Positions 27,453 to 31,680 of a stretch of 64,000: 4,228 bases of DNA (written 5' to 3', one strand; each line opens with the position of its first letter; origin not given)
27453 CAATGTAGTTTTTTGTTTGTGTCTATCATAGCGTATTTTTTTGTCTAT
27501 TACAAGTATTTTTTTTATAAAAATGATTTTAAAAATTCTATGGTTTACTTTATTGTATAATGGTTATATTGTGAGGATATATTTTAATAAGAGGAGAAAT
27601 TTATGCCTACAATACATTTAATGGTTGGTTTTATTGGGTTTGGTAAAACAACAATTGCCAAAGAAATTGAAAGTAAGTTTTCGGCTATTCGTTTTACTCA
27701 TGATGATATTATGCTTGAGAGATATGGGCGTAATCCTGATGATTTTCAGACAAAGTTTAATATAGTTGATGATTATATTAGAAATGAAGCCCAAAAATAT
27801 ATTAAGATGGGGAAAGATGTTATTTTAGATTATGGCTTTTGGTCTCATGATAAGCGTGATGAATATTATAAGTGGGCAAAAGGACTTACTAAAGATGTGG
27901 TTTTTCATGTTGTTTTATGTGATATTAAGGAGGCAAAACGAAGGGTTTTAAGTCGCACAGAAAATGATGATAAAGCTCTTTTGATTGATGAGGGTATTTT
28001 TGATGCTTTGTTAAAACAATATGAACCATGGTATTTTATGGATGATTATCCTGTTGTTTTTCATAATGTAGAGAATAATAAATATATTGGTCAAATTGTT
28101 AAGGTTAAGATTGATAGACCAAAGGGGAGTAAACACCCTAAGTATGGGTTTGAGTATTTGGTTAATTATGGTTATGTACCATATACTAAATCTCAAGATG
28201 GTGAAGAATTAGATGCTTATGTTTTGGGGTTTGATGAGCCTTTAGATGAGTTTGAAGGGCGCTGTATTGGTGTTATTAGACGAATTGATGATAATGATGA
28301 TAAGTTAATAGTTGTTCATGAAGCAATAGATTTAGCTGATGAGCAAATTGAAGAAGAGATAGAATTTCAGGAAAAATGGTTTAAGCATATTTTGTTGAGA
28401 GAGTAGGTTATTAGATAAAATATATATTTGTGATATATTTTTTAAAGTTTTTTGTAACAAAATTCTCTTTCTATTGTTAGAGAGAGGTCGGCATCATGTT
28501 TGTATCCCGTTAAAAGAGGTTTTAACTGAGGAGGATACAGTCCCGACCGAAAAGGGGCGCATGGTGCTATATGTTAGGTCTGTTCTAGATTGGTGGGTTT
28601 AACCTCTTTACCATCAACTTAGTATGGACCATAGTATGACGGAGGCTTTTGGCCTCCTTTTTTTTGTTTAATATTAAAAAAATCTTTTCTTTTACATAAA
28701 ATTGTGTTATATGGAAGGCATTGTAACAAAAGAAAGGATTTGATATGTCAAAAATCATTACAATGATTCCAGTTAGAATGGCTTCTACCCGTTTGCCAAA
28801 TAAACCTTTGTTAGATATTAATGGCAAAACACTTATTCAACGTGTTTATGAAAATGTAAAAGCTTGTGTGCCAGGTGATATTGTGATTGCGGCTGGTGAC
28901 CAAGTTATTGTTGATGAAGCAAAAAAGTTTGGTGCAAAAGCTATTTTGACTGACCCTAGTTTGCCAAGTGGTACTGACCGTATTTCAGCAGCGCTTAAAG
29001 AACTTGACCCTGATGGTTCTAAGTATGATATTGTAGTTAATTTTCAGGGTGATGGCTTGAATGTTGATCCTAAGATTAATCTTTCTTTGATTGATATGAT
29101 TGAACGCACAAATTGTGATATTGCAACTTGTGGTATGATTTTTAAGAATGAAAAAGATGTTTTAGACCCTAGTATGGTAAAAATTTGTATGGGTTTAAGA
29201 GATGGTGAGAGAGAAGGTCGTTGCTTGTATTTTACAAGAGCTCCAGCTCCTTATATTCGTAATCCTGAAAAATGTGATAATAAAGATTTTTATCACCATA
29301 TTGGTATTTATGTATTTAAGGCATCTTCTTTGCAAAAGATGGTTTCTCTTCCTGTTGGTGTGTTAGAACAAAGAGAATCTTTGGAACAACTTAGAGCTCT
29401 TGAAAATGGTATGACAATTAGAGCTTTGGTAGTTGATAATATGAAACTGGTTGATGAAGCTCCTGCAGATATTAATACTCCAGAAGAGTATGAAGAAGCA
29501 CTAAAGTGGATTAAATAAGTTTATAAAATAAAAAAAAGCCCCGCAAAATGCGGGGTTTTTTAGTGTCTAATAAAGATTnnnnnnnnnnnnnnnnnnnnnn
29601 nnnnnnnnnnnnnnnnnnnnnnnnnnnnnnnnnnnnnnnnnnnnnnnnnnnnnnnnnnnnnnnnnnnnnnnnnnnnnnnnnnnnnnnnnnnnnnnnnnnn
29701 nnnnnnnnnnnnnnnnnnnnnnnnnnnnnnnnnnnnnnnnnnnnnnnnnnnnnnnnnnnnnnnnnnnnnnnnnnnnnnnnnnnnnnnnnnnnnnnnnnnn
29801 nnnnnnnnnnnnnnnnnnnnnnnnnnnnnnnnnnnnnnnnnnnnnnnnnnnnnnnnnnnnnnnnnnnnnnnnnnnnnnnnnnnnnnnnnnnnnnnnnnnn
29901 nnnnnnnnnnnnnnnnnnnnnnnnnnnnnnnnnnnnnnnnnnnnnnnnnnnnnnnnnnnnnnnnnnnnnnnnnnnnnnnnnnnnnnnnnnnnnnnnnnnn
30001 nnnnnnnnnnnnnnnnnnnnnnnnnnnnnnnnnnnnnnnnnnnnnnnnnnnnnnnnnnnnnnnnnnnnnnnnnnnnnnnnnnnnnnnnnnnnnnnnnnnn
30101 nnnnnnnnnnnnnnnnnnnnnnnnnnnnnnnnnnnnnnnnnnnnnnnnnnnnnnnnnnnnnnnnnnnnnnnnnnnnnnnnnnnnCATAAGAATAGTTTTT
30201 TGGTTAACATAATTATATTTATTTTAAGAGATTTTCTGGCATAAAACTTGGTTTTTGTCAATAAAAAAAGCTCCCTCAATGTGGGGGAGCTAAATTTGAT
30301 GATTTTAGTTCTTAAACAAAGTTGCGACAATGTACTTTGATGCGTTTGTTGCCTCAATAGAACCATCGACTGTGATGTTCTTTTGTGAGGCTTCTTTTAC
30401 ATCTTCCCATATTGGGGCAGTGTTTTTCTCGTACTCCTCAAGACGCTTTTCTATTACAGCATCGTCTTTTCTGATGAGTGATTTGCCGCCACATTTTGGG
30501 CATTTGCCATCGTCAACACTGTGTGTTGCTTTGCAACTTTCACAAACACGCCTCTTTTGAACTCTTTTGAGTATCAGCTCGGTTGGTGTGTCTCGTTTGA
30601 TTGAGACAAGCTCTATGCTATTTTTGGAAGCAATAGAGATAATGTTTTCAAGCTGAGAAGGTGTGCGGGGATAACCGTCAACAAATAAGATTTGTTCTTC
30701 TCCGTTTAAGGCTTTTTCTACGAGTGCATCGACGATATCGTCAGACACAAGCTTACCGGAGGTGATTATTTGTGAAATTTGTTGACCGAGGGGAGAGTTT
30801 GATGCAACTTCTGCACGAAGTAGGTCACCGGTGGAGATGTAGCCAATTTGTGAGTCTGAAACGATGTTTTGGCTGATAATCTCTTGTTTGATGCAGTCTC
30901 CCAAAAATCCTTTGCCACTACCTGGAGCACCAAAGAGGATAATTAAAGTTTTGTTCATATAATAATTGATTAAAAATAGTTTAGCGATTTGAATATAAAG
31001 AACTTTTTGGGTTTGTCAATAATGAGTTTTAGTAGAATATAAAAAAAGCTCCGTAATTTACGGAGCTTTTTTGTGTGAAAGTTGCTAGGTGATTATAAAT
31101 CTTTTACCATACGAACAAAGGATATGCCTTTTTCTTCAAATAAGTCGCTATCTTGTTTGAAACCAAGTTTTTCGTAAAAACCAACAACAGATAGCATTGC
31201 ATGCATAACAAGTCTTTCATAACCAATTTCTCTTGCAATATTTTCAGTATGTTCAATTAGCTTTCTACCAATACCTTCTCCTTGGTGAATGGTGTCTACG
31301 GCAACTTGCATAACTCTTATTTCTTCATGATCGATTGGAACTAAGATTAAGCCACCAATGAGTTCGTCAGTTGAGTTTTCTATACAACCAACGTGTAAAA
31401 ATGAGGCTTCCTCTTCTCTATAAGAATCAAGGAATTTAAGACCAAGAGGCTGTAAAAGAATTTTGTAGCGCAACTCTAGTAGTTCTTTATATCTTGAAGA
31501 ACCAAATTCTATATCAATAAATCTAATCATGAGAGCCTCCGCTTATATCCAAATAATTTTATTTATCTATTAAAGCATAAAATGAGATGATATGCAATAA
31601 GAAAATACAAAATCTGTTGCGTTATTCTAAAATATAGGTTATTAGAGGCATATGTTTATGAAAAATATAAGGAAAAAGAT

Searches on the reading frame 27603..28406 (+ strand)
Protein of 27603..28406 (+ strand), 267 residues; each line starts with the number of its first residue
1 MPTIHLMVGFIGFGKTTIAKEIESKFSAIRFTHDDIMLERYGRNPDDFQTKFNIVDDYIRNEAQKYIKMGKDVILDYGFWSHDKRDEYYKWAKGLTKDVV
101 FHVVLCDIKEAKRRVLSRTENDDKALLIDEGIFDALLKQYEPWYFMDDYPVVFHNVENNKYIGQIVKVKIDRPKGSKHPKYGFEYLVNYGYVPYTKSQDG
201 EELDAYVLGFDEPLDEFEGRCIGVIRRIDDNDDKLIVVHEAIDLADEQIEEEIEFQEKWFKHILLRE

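Call 8: search_protein_families(library=pfam, proteins=[window:27603-28406:+], max_evalue=0.001)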
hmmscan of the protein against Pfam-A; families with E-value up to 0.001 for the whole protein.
window:27603-28406:+ (267 aa): 6 families
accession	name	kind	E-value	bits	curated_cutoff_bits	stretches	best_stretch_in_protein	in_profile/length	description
PF13671.12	AAA_33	-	3.4e-17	63.5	27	1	5-142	2-142/143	AAA domain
PF00719.24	Pyrophosphatase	-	4.8e-10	39.9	23.5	1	181-259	30-111/153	Inorganic pyrophosphatase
PF13238.12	AAA_18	-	9.1e-06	26.6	29.4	1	8-125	4-118/128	AAA domain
PF08433.16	KTI12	-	9.1e-06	25.8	22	1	6-141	5-138/271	Chromatin associated protein KTI12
PF06414.18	Zeta_toxin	-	1.9e-05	24.6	22.3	1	2-122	16-147/199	Zeta toxin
PF13207.12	AAA_17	-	0.00099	19.8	27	0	9-123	2-128/136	AAA domain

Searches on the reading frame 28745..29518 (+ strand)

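Call 8: search_protein_families(library=pfam, proteins=[window:28745-29518:+], max_evalue=0.001)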
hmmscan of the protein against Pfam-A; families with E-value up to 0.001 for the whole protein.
window:28745-29518:+ (257 aa): 2 families
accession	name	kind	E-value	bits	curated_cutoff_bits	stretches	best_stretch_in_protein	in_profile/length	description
PF02348.25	CTP_transf_3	-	5.3e-37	128.2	22.6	1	6-225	2-217/217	Cytidylyltransferase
PF12804.13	NTP_transf_3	-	2.5e-08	34.7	27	1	11-129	11-121/160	MobA-like NTP transferase domain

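Call 59: search_protein_families(library=ncbifam, proteins=[window:28745-29518:+], max_evalue=0.00001)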
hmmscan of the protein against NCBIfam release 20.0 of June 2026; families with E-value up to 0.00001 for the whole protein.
window:28745-29518:+ (257 aa): 5 families
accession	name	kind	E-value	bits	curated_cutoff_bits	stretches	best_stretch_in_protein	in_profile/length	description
NF003948.0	PRK05450.1-1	equivalog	1.3e-70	237.4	281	1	3-246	5-239/248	3-deoxy-manno-octulosonate cytidylyltransferase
NF003952.0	PRK05450.1-5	subfamily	1.5e-64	217.6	193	1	3-256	2-245/250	3-deoxy-manno-octulosonate cytidylyltransferase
NF003950.0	PRK05450.1-3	subfamily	7.3e-57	192.5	234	1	3-249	2-241/248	3-deoxy-manno-octulosonate cytidylyltransferase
NF009905.0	PRK13368.1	subfamily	2.1e-55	187.7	255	1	3-244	2-232/243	3-deoxy-manno-octulosonate cytidylyltransferase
TIGR00466.1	kdsB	equivalog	8.3e-44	149.8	155.2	1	5-233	4-229/241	3-deoxy-manno-octulosonate cytidylyltransferase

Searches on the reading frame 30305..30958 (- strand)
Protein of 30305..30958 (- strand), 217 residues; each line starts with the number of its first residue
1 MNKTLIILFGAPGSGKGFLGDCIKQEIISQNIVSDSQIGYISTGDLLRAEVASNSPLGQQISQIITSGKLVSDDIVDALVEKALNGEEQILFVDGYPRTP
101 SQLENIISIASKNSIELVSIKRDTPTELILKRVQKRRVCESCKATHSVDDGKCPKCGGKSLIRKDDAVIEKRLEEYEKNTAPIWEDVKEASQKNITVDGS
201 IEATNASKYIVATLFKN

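Call 8: search_protein_families(library=pfam, proteins=[window:30305-30958:-], max_evalue=0.001)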
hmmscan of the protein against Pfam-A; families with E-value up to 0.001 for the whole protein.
window:30305-30958:- (217 aa): 4 families
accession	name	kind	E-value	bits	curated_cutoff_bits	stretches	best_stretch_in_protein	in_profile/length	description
PF00406.28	ADK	-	1e-27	97.6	26.8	1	8-186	1-145/151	Adenylate kinase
PF13207.12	AAA_17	-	2.1e-13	51.2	27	1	9-137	1-123/136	AAA domain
PF01155.25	HypA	-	0.00068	20.1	28.9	0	126-161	60-97/112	Hydrogenase/urease nickel incorporation, metallochaperone, hypA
PF13671.12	AAA_33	-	0.00097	19.9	27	0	5-137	1-119/143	AAA domain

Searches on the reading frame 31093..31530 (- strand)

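Call 8: search_protein_families(library=pfam, proteins=[window:31093-31530:-], max_evalue=0.001)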
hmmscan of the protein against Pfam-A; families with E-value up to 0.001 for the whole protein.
window:31093-31530:- (145 aa): 4 families
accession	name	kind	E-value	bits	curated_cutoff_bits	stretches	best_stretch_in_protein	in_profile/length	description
PF13673.13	Acetyltransf_10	-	7.9e-16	58.6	23.6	1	56-144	40-127/128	Acetyltransferase (GNAT) domain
PF00583.31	Acetyltransf_1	-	6.1e-14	52.7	20.7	1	31-124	18-116/116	Acetyltransferase (GNAT) family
PF13508.13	Acetyltransf_7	-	1.3e-12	48.4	27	1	51-126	9-84/84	Acetyltransferase (GNAT) domain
PF13420.13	Acetyltransf_4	-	0.00022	21.7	24.3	1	32-125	39-135/155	Acetyltransferase (GNAT) domain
